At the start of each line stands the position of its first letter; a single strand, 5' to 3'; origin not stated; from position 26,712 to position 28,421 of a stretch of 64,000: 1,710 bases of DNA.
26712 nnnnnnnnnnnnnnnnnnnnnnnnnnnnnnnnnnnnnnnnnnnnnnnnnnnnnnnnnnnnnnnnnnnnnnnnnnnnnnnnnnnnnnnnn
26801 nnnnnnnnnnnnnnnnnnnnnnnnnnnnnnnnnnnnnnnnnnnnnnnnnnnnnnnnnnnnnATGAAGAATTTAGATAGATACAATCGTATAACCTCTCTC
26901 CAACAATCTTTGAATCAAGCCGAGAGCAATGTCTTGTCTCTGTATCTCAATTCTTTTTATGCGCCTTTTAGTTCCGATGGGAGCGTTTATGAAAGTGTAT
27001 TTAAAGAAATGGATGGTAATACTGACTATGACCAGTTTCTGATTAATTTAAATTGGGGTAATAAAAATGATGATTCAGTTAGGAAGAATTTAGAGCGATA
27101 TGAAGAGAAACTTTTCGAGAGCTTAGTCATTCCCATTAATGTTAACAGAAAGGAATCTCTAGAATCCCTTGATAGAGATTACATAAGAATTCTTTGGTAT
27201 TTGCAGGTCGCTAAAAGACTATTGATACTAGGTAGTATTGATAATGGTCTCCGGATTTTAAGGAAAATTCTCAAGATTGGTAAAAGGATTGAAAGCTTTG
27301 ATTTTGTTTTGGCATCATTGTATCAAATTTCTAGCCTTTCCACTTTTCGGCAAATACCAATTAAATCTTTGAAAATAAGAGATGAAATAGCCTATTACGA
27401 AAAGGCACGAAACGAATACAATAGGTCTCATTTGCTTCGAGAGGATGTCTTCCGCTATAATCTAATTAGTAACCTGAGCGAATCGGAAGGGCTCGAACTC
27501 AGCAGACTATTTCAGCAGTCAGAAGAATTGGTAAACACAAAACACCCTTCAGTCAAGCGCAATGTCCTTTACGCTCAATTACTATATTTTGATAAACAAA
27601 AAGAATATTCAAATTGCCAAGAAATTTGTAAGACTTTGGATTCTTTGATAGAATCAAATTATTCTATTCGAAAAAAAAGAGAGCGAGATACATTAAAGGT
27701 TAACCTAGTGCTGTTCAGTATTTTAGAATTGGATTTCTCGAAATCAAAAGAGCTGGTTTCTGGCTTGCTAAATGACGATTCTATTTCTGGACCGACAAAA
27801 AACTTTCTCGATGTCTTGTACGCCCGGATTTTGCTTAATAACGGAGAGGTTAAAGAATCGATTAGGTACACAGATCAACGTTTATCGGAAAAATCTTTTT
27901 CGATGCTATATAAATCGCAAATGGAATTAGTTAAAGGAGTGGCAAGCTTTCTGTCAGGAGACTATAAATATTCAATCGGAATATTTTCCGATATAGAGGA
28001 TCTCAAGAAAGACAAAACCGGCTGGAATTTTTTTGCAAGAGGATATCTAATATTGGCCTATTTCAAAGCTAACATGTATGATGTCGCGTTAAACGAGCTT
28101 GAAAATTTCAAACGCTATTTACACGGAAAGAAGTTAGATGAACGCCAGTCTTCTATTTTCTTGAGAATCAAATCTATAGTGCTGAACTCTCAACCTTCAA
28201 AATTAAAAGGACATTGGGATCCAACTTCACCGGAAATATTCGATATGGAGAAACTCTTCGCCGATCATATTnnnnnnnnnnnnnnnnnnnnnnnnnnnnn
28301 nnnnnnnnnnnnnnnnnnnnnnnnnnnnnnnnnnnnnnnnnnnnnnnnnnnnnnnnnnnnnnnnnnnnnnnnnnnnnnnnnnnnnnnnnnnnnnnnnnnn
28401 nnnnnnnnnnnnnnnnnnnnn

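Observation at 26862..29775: Tandem, translationally coupled paralogous helical proteins with no recognisable domain: candidate novel two-gene system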

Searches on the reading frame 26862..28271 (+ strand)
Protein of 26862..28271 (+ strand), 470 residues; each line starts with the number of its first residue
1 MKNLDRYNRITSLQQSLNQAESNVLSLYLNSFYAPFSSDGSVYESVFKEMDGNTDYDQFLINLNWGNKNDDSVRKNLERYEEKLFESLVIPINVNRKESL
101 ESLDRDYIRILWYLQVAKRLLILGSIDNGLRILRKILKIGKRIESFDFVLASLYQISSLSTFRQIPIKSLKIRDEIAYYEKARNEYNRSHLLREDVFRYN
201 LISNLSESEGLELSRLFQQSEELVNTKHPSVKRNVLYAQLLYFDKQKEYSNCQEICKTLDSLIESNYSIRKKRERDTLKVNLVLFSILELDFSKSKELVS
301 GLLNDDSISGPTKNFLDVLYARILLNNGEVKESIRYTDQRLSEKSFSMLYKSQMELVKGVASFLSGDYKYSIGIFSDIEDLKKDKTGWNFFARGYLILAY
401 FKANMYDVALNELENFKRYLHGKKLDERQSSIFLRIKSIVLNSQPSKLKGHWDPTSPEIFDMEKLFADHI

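Call 4: search_protein_families(library=pfam, proteins=[window:26862-28271:+], max_evalue=10)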
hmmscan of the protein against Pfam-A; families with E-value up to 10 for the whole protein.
window:26862-28271:+ (470 aa): 1 family
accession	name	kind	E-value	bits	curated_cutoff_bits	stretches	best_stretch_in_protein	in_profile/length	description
PF13428.12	TPR_14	-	0.045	14.9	23.5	0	113-142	4-33/44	Tetratricopeptide repeat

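Call 5: search_protein_families(library=ncbifam, proteins=[window:26862-28271:+], max_evalue=10)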
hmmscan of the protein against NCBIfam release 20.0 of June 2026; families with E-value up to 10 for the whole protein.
window:26862-28271:+ (470 aa): 0 families

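Call 8: search_protein_families(library=padloc, proteins=[window:26862-28271:+], max_evalue=10)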
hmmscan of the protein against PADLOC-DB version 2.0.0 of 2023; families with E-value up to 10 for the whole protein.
window:26862-28271:+ (470 aa): 0 families

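Call 9: search_protein_families(library=phrogs, proteins=[window:26862-28271:+], max_evalue=10)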
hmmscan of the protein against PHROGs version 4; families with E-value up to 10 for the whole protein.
window:26862-28271:+ (470 aa): 2 families
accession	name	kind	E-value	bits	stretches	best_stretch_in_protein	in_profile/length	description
phrog_15078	-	unknown function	0.0065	17.8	1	250-317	18-85/142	-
phrog_11205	-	unknown function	0.26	12.5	1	171-195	18-42/68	-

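Call 10: search_solved_structures(query=window:26862-28271:+, max_evalue=10)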
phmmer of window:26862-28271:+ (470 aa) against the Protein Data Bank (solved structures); distinct sequences matched with E-value up to 10: 0.

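Call 13: find_homologous_proteins(query=window:26862-28271:+, max_evalue=0.001)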
Query window:26862-28271:+ (470 aa): 8 proteins with E <= 0.001 among 8000 candidates.
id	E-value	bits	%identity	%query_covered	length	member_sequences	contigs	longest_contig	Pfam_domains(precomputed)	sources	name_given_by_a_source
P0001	0.0e+0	1015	100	100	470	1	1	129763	-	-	-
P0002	7.7e-248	841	81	100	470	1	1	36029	-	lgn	-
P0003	2.7e-218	743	79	90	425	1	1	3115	-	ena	-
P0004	8.2e-102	360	42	100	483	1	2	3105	-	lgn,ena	-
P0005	1.2e-94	336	39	100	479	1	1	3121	-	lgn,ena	-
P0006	1.1e-92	329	39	99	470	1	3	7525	-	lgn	-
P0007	2.6e-91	325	40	94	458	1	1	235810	-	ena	-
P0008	9.9e-85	303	36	99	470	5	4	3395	-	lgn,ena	-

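Call 15: find_encoding_contigs(protein=P0007, flank=10000, max_places=3)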
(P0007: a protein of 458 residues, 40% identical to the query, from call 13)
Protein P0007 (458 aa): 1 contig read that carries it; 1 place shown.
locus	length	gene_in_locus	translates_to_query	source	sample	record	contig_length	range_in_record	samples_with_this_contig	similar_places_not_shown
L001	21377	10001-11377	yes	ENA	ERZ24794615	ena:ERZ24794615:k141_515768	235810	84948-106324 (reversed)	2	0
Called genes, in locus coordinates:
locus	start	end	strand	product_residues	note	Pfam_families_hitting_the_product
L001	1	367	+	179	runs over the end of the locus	PF07659:DUF1599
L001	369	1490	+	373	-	PF07291:MauE, PF07681:DoxX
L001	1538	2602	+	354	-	PF19300:BPD_transp_1_N, PF00528:BPD_transp_1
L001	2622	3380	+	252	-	PF00121:TIM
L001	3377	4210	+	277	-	PF06325:PrmA, PF05175:MTS (weak), PF03602:Cons_hypoth95 (faint), PF13489:Methyltransf_23 (weak), PF13847:Methyltransf_31, PF08241:Methyltransf_11 (weak), PF13649:Methyltransf_25 (weak)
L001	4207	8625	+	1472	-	-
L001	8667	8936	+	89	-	PF02617:ClpS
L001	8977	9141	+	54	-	-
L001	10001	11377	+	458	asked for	-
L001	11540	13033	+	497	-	-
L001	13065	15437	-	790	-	PF08309:LVIVD (faint), PF13620:CarboxypepD_reg, PF13715:CarbopepD_reg_2 (weak), PF13620:CarboxypepD_reg, PF18962:Por_Secre_tail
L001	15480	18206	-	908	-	PF00521:DNA_topoisoIV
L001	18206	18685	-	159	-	-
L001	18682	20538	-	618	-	PF02518:HATPase_c, PF00204:DNA_gyraseB, PF01751:Toprim, PF00986:DNA_gyraseB_C (weak)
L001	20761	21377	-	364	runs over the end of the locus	PF01926:MMR_HSR1, PF02421:FeoB_N, PF06071:YchF-GTPase_C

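Call 16: find_encoding_contigs(protein=P0002, flank=10000, max_places=3)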
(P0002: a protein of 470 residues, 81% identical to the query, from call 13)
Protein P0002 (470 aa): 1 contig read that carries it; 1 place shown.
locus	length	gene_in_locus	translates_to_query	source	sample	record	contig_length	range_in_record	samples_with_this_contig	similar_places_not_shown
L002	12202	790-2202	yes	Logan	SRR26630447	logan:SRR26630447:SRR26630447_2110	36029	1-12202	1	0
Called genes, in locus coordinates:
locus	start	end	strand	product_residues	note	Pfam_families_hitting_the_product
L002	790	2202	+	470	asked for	-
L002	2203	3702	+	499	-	-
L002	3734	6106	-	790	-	PF08309:LVIVD (faint), PF13620:CarboxypepD_reg, PF13715:CarbopepD_reg_2 (weak), PF13620:CarboxypepD_reg, PF18962:Por_Secre_tail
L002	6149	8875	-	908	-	PF00521:DNA_topoisoIV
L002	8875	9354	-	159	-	-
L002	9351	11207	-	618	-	PF02518:HATPase_c, PF00204:DNA_gyraseB, PF01751:Toprim, PF00986:DNA_gyraseB_C (weak)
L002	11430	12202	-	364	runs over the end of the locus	PF01926:MMR_HSR1, PF02421:FeoB_N, PF06071:YchF-GTPase_C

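Call 29: find_encoding_contigs(protein=P0006, flank=10000, max_places=4)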
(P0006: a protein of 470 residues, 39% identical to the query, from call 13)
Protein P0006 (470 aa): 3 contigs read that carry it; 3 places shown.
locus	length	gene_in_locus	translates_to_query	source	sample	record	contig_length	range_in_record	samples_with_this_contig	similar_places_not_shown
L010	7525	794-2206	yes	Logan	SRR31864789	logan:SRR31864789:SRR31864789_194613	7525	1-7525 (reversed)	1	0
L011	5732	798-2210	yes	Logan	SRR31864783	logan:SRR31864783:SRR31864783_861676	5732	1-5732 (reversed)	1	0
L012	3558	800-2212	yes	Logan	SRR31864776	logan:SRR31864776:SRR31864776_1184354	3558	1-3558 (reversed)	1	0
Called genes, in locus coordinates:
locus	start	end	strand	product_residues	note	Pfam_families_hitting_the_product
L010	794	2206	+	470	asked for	-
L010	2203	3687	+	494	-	-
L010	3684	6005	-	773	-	PF08309:LVIVD (faint), PF13620:CarboxypepD_reg, PF13715:CarbopepD_reg_2, PF13620:CarboxypepD_reg, PF18962:Por_Secre_tail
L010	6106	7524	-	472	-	?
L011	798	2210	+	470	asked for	-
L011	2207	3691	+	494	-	-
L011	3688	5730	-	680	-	?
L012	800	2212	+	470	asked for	-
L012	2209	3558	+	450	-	?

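Call 30: find_encoding_contigs(protein=P0005, flank=10000, max_places=4)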
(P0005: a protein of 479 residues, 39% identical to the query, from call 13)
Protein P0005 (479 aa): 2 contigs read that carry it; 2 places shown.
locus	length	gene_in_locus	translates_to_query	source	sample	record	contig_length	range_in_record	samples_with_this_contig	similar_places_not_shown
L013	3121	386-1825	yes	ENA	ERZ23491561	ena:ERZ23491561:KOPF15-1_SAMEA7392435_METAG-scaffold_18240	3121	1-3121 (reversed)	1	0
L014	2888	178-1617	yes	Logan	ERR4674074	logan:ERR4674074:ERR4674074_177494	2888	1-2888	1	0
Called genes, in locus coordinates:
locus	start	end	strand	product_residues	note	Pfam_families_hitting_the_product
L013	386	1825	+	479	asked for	-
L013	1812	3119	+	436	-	?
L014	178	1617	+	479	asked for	-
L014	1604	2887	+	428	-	?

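Call 31: find_encoding_contigs(protein=P0008, flank=10000, max_places=5)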
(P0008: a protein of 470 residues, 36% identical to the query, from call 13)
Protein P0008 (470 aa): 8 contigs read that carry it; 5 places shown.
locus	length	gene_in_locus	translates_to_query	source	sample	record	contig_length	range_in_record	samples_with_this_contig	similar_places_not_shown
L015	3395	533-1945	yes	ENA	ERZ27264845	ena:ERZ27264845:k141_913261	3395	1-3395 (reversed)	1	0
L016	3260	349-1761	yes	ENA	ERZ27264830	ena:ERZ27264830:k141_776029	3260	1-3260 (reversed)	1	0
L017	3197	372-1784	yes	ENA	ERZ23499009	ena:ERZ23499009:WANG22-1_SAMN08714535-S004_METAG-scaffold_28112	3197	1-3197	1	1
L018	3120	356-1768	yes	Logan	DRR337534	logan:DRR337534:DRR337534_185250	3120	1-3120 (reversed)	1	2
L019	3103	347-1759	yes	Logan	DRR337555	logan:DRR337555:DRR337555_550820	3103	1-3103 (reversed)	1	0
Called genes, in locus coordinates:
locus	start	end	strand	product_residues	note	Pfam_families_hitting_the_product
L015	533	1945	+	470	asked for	-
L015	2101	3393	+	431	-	?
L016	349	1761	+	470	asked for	-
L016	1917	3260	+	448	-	?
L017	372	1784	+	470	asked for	-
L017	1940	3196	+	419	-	?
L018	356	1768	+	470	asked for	-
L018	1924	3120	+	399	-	?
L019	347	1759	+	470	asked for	-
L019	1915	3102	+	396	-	?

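Call 32: find_encoding_contigs(protein=P0003, flank=10000, max_places=4)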
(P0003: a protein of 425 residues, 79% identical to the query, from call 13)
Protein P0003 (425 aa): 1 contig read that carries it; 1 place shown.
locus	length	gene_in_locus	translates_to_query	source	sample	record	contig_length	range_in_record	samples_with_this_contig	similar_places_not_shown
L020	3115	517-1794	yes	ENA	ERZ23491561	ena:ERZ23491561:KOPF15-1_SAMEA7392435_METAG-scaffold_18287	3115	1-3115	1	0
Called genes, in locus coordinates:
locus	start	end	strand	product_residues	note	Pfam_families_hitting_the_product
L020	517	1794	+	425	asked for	-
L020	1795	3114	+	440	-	?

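Call 37: search_protein_representatives(alignment_id=A1)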
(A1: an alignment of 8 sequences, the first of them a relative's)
Query: 8 sequences, 475 profile positions. Proteins with E-value up to 0.001 (for the whole library): 450; up to 1e-10: 164; up to 1e-30: 9. The best 150 are listed.
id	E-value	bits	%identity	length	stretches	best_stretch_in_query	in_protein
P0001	1.2e-221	753.1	-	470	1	1-474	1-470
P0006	7.1e-213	724.2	-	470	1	1-474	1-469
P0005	2.5e-210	715.8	-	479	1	1-474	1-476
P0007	3.9e-198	675.6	-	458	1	24-474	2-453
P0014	1.5e-149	515.4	-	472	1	1-470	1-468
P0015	2.5e-134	465.2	-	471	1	1-470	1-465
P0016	5.9e-64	233.1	-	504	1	2-443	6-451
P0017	6.1e-61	223.2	-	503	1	3-472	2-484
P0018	4.8e-53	197.2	-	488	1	3-473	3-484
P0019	6.4e-26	107.7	-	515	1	10-438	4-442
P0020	5.8e-25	104.6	-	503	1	8-442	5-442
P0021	1.4e-24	103.3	-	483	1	11-453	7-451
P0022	1.0e-23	100.5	-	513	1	5-471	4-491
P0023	2.6e-23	99.1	-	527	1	7-445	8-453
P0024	6.5e-23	97.8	-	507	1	78-441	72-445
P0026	3.0e-22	95.6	-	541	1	6-470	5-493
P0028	3.9e-21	92.0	-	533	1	44-441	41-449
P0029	4.5e-21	91.8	-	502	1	4-473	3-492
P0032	1.3e-20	90.3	-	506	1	1-473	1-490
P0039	5.9e-20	88.1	-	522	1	5-458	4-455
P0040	8.6e-20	87.5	-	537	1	6-441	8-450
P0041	9.1e-20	87.4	-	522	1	9-471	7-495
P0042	2.8e-19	85.8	-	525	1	7-444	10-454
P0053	4.7e-18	81.8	-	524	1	10-469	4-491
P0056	1.3e-17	80.4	-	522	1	3-470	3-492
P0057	1.6e-17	80.0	-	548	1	1-462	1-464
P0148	1.9e-11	60.0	-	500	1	9-473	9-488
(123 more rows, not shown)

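Call 40: search_protein_families(library=pfam, alignment_id=A3, max_evalue=0.01)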
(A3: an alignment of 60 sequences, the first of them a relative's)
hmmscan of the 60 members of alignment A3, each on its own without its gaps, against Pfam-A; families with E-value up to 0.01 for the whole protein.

A. member 1, P0001 (470 aa): 0 families

B. families by the number of members that match (of 60 scanned): 19 families
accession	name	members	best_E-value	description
PF12895.13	ANAPC3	10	1.2e-07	Anaphase-promoting complex, cyclosome, subunit 3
PF07719.23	TPR_2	9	2.7e-07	Tetratricopeptide repeat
PF13424.12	TPR_12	7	6.2e-07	Tetratricopeptide repeat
PF14559.12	TPR_19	7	6.8e-06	Tetratricopeptide repeat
PF17874.7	TPR_MalT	6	5.7e-05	MalT-like TPR region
PF13428.12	TPR_14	5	1.2e-07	Tetratricopeptide repeat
PF13181.12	TPR_8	4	1.5e-05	Tetratricopeptide repeat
PF00515.34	TPR_1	3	0.0017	Tetratricopeptide repeat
PF13374.12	TPR_10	2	0.0011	Tetratricopeptide repeat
PF10602.15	RPN7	2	0.0081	26S proteasome subunit RPN7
PF25068.1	ARM_TT21_4th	1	2e-05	Tetratricopeptide repeat protein 21 forth ARM domain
PF13176.12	TPR_7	1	0.00058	Tetratricopeptide repeat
PF25632.1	Fusello_VP2_Capsid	1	0.0018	Fusellovirus capsid protein VP2 family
PF10345.15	Cohesin_load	1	0.0043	Cohesin loading factor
PF14973.11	TINF2_N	1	0.005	TERF1-interacting nuclear factor 2 N-terminus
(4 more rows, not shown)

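Call 41: search_solved_structures(query=A3, max_evalue=1, show_alignments=2)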
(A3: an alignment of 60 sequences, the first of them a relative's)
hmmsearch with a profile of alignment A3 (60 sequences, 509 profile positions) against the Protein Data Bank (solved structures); distinct sequences matched with E-value up to 1: 72 (the best 60 are shown).
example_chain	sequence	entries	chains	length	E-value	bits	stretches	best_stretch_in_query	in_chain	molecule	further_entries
8bu0_A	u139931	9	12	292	1.9e-10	43.1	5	269-385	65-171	Consensus tetratricopeptide repeat protein | Crystal structure of an 8-repeat consensus TPR superhelix with Zinc. | Monomer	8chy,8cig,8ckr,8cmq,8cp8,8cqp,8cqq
3ro2_A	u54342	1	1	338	1.5e-05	26.9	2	255-377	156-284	G-protein-signaling modulator 2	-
4g2v_A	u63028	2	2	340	1.5e-05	26.9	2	255-377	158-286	G-protein-signaling modulator 2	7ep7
6hc2_A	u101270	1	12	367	2.3e-05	26.3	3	279-388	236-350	G-protein-signaling modulator 2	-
3sf4_A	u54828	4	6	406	3.9e-05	25.6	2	279-388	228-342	G-protein-signaling modulator 2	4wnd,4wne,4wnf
4wng_A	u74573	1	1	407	4e-05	25.5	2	275-377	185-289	G-protein-signaling modulator 2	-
5a6c_A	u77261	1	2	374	4.2e-05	25.5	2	275-377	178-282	G-PROTEIN-SIGNALING MODULATOR 2, AFADIN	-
2fo7_A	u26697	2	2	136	4.9e-05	25.2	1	282-386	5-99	SYNTHETIC CONSENSUS TPR PROTEIN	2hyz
8ch0_A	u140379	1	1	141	5.7e-05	25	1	282-386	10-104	Consensus tetratricopeptide repeat protein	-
5oj8_A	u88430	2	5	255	0.00018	23.4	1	282-376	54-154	Kinesin light chain 1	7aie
7ai4_A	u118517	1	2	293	0.00026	22.8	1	282-376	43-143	Isoform C of Kinesin light chain 1,Isoform C of Kinesin light chain 1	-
3nf1_A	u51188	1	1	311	0.00033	22.5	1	282-376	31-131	Kinesin light chain 1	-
9qqu_A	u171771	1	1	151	0.00044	22.1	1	219-306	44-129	Stress-induced-phosphoprotein 1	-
6fuz_A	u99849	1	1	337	0.00051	21.9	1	194-378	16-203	Kinesin light chain 1,Kinesin light chain 1,C-Jun-amino-terminal kinase-interacting protei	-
6fv0_A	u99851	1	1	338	0.00052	21.9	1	194-378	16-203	Kinesin light chain 1,Torsin-1A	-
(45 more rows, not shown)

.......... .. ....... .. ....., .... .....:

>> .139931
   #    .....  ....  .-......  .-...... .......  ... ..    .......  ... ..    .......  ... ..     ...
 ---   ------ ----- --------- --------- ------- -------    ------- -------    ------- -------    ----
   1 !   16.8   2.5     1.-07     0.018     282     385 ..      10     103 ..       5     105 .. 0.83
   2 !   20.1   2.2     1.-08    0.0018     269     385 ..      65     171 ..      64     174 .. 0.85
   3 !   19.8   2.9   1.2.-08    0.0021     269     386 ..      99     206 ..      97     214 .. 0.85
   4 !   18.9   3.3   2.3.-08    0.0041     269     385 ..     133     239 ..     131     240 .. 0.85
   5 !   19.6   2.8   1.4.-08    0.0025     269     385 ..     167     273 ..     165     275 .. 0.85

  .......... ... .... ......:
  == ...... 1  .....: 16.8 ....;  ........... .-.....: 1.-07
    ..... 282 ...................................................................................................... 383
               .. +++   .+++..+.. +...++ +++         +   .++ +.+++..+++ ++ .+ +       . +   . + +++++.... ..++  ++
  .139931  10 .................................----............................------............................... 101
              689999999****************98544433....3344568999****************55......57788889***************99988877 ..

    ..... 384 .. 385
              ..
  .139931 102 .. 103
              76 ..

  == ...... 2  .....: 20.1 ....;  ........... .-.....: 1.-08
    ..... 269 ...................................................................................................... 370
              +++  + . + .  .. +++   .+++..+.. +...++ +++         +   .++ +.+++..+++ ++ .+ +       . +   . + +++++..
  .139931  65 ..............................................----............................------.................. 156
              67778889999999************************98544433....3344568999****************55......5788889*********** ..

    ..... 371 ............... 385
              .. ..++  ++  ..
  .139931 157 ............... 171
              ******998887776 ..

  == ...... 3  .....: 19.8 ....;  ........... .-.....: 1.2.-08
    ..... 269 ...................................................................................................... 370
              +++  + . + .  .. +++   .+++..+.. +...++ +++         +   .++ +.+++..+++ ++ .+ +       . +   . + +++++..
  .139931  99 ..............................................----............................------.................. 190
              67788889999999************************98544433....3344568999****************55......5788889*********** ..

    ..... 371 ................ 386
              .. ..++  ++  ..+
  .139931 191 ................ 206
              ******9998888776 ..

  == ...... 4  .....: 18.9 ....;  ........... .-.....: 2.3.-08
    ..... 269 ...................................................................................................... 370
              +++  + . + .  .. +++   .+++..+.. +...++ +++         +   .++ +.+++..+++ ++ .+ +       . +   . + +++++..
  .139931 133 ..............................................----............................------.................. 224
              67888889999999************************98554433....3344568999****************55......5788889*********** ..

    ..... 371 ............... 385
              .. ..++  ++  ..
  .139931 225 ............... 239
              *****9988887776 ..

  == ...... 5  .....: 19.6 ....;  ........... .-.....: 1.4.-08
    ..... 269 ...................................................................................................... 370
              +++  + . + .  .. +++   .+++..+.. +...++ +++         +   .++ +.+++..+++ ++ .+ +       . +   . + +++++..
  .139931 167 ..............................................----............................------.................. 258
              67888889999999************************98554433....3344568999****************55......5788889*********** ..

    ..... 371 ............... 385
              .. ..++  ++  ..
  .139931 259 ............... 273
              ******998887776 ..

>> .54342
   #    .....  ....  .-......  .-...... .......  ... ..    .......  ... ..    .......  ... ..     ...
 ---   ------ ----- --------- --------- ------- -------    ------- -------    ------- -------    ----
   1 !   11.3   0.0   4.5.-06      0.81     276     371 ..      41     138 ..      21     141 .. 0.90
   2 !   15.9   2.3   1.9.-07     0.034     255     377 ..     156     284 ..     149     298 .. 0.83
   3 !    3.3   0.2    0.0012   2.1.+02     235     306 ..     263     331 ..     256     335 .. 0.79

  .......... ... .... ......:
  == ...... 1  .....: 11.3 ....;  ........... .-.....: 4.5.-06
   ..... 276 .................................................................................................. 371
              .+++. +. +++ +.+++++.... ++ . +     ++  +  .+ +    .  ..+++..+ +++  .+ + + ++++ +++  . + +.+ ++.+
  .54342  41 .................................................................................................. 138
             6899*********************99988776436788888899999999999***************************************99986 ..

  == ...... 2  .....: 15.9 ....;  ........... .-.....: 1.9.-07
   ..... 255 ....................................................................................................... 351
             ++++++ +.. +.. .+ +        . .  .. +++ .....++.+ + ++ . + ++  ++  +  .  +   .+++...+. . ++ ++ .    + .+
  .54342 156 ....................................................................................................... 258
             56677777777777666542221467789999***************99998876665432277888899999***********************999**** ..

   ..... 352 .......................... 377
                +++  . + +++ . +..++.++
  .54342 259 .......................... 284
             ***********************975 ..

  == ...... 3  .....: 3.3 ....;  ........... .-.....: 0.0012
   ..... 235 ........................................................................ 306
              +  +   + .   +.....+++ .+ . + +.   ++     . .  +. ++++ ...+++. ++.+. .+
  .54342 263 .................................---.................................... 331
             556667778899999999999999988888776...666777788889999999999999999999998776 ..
